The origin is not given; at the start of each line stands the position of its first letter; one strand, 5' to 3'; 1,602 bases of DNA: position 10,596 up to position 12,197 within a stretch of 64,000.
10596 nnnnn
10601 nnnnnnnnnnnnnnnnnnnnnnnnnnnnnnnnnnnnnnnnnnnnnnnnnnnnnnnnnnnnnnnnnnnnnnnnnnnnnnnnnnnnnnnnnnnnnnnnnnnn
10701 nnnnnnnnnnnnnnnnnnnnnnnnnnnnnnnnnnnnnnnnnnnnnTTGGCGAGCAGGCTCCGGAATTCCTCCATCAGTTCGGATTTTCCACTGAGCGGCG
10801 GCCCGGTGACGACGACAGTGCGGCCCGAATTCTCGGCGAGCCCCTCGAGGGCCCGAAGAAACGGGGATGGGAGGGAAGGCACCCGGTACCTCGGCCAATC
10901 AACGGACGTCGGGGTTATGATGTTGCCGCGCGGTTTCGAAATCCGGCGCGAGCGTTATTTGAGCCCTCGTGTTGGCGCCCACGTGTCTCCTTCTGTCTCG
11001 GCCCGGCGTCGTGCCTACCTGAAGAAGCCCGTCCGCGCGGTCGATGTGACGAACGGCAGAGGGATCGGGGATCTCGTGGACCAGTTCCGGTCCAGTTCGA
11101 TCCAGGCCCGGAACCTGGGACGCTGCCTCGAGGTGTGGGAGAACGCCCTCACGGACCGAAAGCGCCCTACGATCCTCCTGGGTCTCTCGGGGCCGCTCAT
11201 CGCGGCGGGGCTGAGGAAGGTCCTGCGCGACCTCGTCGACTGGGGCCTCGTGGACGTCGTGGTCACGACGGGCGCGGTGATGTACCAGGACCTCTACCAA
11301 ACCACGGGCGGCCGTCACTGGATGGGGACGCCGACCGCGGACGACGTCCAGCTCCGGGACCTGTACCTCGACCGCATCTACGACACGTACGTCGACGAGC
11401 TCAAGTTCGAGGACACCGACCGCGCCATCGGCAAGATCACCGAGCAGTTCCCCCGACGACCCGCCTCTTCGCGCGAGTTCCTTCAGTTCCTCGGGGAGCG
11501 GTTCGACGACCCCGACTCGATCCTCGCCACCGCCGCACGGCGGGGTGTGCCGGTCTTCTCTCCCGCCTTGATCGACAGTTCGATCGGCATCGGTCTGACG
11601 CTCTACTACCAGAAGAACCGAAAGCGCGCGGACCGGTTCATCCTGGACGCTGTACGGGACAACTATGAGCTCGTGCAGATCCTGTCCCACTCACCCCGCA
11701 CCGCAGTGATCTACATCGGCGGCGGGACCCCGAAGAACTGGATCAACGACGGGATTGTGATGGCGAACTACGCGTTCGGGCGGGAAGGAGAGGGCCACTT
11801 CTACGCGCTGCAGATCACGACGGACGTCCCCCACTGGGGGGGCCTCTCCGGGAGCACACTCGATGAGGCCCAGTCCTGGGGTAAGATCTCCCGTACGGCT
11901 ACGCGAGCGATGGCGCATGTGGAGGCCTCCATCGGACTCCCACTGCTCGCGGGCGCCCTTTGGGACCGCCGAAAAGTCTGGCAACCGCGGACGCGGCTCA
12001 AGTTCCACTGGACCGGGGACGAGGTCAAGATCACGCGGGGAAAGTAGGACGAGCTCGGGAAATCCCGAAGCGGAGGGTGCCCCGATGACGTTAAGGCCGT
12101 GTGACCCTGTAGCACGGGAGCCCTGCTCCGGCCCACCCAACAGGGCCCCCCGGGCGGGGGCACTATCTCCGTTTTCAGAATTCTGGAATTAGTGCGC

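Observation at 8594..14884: Two divergent STAND-class NTPase/TPR proteins bracketing deoxyhypusine synthase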

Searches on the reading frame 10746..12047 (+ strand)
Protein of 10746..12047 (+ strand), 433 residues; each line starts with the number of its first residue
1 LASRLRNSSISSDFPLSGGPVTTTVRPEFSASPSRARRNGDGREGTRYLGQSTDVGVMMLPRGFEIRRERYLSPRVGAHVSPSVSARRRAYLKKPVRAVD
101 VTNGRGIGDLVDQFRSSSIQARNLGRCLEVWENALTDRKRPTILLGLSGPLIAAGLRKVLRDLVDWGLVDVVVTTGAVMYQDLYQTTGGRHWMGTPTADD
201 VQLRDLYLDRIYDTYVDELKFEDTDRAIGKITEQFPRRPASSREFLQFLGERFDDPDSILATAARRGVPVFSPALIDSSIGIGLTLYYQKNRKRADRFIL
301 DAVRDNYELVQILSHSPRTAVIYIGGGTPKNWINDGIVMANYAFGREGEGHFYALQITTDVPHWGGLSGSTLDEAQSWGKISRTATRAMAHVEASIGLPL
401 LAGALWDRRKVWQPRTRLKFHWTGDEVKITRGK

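Call 3: search_protein_families(library=pfam, proteins=[window:10746-12047:+], max_evalue=1)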
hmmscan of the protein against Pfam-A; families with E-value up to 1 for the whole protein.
window:10746-12047:+ (433 aa): 1 family
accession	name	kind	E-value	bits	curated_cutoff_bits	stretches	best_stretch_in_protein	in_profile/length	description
PF01916.23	DS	-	1.3e-82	277.8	27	1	109-403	1-286/288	Deoxyhypusine synthase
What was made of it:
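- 10983..12047 (+): dys (deoxyhypusine synthase, 354 aa). Conserved neighbour, probably a bystander. Pfam DS E 1e-82 (call 3).
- Checked: dys lies between them on the plus strand (Pfam DS, E 1.3e-82, call 3).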

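Call 5: search_protein_families(library=ncbifam, proteins=[window:10746-12047:+], max_evalue=1)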
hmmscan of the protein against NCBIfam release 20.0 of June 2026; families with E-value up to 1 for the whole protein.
window:10746-12047:+ (433 aa): 8 families
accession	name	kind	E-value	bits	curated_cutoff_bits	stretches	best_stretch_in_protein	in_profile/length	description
NF002006.0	PRK00805.1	equivalog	3.1e-96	322.2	434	1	89-425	4-336/338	deoxyhypusine synthase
NF002699.1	PRK02492.1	equivalog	2.3e-82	276.6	500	1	90-420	2-333/338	1,9-bis(guanidino)-5-aza-nonane synthase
TIGR00321.1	dhys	equivalog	6.7e-73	245.6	304.25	1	97-404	3-298/301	deoxyhypusine synthase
NF002630.0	PRK02301.1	equivalog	1.4e-70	238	364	1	88-409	6-315/318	deoxyhypusine synthase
NF001980.1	PRK00770.1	equivalog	1.6e-50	172.2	450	1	99-410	4-325/350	homospermidine biosynthesis protein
NF002294.1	PRK01221.1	equivalog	4.1e-46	157.8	350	1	96-404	1-299/300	deoxyhypusine synthase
NF003052.1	PRK03971.1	equivalog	4.9e-41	141.1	380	1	95-402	19-329/334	deoxyhypusine synthase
NF052581.1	GSU2086_dom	subfamily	0.00079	19.1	250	1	107-183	32-105/301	GSU2086 family protein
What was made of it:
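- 10983..12047 (+): NCBIfam deoxyhypusine synthase E 3e-96, below the equivalog cut-off (call 5).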
